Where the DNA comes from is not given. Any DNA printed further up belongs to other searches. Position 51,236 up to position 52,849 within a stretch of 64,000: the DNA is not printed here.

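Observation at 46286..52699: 1695-aa S8 protease with Ig-like repeat array and T9SS-type CTD, convergent with a serpin lipoprotein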

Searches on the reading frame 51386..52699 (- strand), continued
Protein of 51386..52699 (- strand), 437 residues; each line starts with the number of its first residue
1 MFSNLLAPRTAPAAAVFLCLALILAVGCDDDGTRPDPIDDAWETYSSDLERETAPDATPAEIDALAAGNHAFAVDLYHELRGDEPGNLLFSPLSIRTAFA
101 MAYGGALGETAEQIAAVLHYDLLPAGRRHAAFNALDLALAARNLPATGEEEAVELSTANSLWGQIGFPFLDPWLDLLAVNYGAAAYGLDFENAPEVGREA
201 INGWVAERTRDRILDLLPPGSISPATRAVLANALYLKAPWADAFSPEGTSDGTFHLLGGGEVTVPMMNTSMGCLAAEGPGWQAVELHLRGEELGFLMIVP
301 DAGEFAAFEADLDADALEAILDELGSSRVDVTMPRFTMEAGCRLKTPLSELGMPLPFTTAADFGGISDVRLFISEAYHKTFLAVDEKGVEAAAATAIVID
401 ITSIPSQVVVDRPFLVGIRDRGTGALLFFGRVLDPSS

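Call 18: find_related_loci(query=A1, collection=genome_contigs, flank=10000)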
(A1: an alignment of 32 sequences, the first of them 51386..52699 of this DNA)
Query A1 (437 aa) in genome_contigs; peptide patterns used: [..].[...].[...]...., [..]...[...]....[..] (x = any residue, [..] = any of these).
600 stretches matched a pattern (row limit reached: there are more); 547 encode a relative of the query (tblastn E <= 1e-3); the best 80 are kept; 80 distinct loci.
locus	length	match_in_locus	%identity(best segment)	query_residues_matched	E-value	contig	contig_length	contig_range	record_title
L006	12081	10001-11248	51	28-436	3e-121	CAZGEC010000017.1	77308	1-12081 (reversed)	MAG TPA_asm: uncultured Fibrobacteraceae bacterium isolate binchicken_co150_468 genome assembly, contig: NODE_556_length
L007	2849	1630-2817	50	47-435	6e-114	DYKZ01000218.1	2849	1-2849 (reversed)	MAG TPA_asm: Anaerolinea thermophila isolate SulCav_AS07-7_3_61_171 SulCav_AS07_7_28886_length_2849_cov_73_635648, whole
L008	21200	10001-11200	47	43-435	8e-108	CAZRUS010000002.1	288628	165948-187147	MAG TPA_asm: uncultured Anaerolineales bacterium isolate binchicken_co17_291 genome assembly, contig: NODE_34_length_288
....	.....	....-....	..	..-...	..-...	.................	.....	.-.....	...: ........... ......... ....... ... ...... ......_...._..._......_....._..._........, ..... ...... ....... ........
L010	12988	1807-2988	48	47-437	7e-100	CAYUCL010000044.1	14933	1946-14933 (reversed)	MAG TPA_asm: uncultured Dehalococcoidales bacterium isolate binchicken_co262_239 genome assembly, contig: NODE_4393_leng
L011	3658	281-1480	47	43-436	5e-101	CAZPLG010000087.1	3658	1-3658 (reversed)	MAG TPA_asm: uncultured Dehalococcoidales bacterium isolate SRP214966_co4_361 genome assembly, contig: NODE_44274_length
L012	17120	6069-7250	46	47-436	4e-99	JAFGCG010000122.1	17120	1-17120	MAG: Anaerolineales bacterium isolate Zod_Metabat.109 k87_8729774, whole genome shotgun sequence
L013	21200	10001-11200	48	47-435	1e-98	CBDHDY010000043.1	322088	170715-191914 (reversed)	MAG: Dehalococcoidia bacterium isolate e58c4f91-f2be-4f0a-9909-6998b1ebe402 genome assembly, contig: contig_43, whole ge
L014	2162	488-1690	47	41-436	1e-103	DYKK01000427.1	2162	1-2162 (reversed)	MAG TPA_asm: Anaeromyxobacter dehalogenans isolate SulCav_AS07-7_70_20 SulCav_AS07_7_40740_length_2162_cov_11_123398, wh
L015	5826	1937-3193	46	22-435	7e-99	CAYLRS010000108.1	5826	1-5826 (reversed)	MAG TPA_asm: uncultured Dehalococcoidales bacterium isolate binchicken_co91_488 genome assembly, contig: NODE_20230_leng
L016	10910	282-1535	46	15-436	4e-98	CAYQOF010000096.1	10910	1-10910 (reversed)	MAG TPA_asm: uncultured Anaerolinea sp. isolate SRP257756_co1_161 genome assembly, contig: NODE_5451_length_10910_cov_11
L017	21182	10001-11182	42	46-436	7e-98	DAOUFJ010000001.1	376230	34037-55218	MAG TPA_asm: Dehalococcoidales bacterium isolate R103_7 k99_1611, whole genome shotgun sequence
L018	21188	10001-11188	47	46-435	1e-97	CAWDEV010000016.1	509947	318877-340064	MAG: uncultured Chloroflexia bacterium isolate MFD05942.bin.1.268 genome assembly, contig: contig_9435, whole genome sho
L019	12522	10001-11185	48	46-436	2e-97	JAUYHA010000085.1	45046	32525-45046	MAG: Dehalococcoidales bacterium isolate C24_maxbin.057 C24_k141_53983, whole genome shotgun sequence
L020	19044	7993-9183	47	43-436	2e-97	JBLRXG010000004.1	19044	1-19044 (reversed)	MAG: Dehalococcoidia bacterium isolate TamC05-31 NODE_4_length_19044_cov_3.162018, whole genome shotgun sequence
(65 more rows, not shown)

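Call 21: find_related_loci(query=window:51386-52699:-, collection=metagenome_contigs, flank=10000)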
Query window:51386-52699:- (437 aa) in metagenome_contigs; peptide patterns used: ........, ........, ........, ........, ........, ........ (x = any residue, [..] = any of these).
74 stretches matched a pattern; 2 encode a relative of the query (tblastn E <= 1e-3); 2 distinct loci.
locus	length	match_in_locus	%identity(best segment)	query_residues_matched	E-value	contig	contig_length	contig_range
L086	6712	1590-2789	45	46-436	7e-100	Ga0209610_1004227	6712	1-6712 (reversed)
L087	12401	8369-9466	43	75-437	2e-78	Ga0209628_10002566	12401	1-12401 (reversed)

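Call 22: find_encoding_contigs(protein=P0005, flank=8000, max_places=2)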
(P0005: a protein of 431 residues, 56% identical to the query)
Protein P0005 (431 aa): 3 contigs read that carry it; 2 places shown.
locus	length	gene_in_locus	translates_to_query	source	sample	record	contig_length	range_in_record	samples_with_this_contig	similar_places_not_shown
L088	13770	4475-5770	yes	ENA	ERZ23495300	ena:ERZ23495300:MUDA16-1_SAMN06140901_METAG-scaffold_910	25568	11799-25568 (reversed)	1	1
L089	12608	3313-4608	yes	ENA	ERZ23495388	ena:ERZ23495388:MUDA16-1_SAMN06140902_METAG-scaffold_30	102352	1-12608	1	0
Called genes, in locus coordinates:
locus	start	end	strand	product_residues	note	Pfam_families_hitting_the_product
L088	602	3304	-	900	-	PF19313:DUF5916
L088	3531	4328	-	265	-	-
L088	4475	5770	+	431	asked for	PF00079:Serpin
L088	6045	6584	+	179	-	-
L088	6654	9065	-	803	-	PF00158:Sigma54_activat, PF14532:Sigma54_activ_2, PF07728:AAA_5 (weak), PF25601:AAA_lid_14, PF02954:HTH_8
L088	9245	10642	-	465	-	-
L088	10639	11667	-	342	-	-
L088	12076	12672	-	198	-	PF07617:DUF1579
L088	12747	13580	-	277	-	PF02811:PHP (weak)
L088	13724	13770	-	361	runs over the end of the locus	PF04055:Radical_SAM, PF19288:CofH_C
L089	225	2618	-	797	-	PF19313:DUF5916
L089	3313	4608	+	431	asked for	PF00079:Serpin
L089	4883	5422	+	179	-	-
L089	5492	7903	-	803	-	PF00158:Sigma54_activat, PF14532:Sigma54_activ_2, PF07728:AAA_5 (weak), PF25601:AAA_lid_14, PF02954:HTH_8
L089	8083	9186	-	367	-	PF03865:ShlB (weak)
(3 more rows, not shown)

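Call 23: find_encoding_contigs(protein=P0006, flank=8000, max_places=2)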
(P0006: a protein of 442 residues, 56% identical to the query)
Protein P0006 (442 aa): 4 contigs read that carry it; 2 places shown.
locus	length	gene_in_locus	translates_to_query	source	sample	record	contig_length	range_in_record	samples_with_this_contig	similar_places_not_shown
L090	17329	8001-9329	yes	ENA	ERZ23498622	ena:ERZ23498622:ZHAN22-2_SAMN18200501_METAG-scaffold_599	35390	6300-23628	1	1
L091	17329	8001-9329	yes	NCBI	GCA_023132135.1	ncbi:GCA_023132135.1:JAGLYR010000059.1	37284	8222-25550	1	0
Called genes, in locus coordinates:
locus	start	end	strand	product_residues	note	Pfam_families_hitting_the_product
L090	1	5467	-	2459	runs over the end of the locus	PF05048:NosD, PF07602:DUF1565 (weak), PF13229:Beta_helix, PF13229:Beta_helix, PF05048:NosD, PF13229:Beta_helix, PF07602:DUF1565 (weak), PF13860:FlgD_ig, +6 more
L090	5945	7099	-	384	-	PF04055:Radical_SAM, PF13186:SPASM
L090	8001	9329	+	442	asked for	PF00079:Serpin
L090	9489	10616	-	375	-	-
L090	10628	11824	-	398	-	PF22842:Pel9A-like_beta_helix (weak), PF13229:Beta_helix (faint), PF02415:Chlam_PMP (faint)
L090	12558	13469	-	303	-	-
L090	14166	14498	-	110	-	PF05635:23S_rRNA_IVP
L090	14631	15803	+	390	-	PF00155:Aminotran_1_2, PF00266:Aminotran_5 (weak), PF01053:Cys_Met_Meta_PP (weak), PF01041:DegT_DnrJ_EryC1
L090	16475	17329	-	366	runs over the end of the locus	-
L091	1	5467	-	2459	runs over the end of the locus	PF05048:NosD, PF07602:DUF1565 (weak), PF13229:Beta_helix, PF13229:Beta_helix, PF05048:NosD, PF13229:Beta_helix, PF07602:DUF1565 (weak), PF13860:FlgD_ig, +6 more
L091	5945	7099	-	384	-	PF04055:Radical_SAM, PF13186:SPASM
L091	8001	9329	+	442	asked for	PF00079:Serpin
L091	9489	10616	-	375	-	-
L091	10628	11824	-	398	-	PF22842:Pel9A-like_beta_helix (weak), PF13229:Beta_helix (faint), PF02415:Chlam_PMP (faint)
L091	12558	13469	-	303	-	-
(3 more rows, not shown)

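Call 24: find_encoding_contigs(protein=P0018, flank=8000, max_places=2)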
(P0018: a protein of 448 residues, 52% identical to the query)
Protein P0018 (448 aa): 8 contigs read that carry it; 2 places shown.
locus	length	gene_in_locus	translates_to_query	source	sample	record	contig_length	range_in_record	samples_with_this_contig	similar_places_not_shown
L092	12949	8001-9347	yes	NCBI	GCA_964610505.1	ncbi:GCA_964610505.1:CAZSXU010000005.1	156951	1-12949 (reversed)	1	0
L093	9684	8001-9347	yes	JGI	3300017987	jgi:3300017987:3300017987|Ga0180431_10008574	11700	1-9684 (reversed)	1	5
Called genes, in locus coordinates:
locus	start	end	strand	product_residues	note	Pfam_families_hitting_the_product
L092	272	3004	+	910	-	PF25470:DUF7901, PF20009:GEVED, PF25470:DUF7901, PF13860:FlgD_ig (weak)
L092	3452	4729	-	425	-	PF00753:Lactamase_B, PF00515:TPR_1 (faint), PF07719:TPR_2 (faint)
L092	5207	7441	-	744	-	PF00069:Pkinase, PF03109:ABC1 (faint), PF07714:PK_Tyr_Ser-Thr, PF14531:Kinase-like (faint), PF17667:Pkinase_fungal (weak), PF13181:TPR_8 (faint), PF00515:TPR_1 (weak), PF07719:TPR_2 (weak), +6 more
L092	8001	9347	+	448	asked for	PF00079:Serpin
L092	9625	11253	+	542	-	PF13620:CarboxypepD_reg (faint)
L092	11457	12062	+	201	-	PF07929:PRiA4_ORF3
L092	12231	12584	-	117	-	PF01934:HepT-like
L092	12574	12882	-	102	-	PF01909:NTP_transf_2, PF18765:Polbeta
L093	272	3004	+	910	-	PF25470:DUF7901, PF20009:GEVED, PF25470:DUF7901, PF13860:FlgD_ig (weak)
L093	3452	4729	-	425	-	PF00753:Lactamase_B, PF00515:TPR_1 (faint), PF07719:TPR_2 (faint)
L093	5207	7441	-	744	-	PF00069:Pkinase, PF03109:ABC1 (faint), PF07714:PK_Tyr_Ser-Thr, PF14531:Kinase-like (faint), PF17667:Pkinase_fungal (weak), PF13181:TPR_8 (faint), PF00515:TPR_1 (weak), PF07719:TPR_2 (weak), +6 more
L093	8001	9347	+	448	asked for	PF00079:Serpin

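Call 44: list_cluster_members(proteins=[P0241, window:51386-52699:-, window:46286-51373:+])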
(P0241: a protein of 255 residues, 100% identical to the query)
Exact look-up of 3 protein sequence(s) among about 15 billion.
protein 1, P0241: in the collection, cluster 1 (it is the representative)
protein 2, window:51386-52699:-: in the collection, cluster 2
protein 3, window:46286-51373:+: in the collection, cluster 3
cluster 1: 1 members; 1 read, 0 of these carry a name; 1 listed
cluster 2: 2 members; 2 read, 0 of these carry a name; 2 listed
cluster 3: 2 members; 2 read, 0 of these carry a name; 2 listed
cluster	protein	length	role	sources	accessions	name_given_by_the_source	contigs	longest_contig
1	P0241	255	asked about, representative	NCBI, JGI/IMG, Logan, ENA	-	-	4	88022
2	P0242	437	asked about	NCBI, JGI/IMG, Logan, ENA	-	-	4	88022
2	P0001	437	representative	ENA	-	-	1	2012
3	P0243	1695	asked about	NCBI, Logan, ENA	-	-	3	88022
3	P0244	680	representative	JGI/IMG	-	-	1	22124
